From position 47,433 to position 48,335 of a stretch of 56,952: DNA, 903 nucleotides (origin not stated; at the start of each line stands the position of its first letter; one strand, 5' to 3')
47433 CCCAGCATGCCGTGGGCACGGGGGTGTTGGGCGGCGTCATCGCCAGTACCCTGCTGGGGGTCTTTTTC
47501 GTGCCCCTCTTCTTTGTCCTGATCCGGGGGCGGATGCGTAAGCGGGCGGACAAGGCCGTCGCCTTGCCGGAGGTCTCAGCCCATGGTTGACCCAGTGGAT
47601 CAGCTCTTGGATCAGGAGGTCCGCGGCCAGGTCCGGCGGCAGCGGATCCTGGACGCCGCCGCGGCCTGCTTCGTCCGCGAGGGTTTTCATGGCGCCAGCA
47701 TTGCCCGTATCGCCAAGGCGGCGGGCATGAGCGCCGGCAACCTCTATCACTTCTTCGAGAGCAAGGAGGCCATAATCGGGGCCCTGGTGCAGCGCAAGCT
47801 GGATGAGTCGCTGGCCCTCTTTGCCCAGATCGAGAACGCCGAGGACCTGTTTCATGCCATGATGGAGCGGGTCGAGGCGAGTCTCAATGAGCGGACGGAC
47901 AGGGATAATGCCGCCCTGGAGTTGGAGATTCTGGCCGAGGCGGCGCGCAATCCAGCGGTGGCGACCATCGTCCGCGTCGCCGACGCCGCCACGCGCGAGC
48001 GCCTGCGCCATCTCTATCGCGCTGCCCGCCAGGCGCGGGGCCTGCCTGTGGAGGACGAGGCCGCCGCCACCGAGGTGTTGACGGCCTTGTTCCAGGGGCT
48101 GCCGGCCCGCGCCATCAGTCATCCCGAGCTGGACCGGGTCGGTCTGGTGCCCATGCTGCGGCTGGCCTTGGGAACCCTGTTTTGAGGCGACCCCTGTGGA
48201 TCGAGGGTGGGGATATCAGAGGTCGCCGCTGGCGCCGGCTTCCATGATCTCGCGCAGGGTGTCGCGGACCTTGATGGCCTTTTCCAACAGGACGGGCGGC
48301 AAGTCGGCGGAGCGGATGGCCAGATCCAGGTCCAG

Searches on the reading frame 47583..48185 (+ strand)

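Call 71: search_protein_families(library=pfam, max_evalue=0.001, proteins=[window:47583-48185:+])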
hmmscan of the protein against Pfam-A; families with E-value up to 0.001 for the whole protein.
window:47583-48185:+ (200 aa): 3 families
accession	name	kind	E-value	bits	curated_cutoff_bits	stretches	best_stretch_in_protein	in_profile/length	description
PF00440.29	TetR_N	-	3e-16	59.4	24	1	22-68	1-47/47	Bacterial regulatory proteins, tetR family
PF13977.11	TetR_C_6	-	2.2e-09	38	27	1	97-185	9-99/115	BetI-type transcriptional repressor, C-terminal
PF17940.6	TetR_C_31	-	0.00044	20.8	27.4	1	87-194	4-103/107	Tetracyclin repressor-like, C-terminal domain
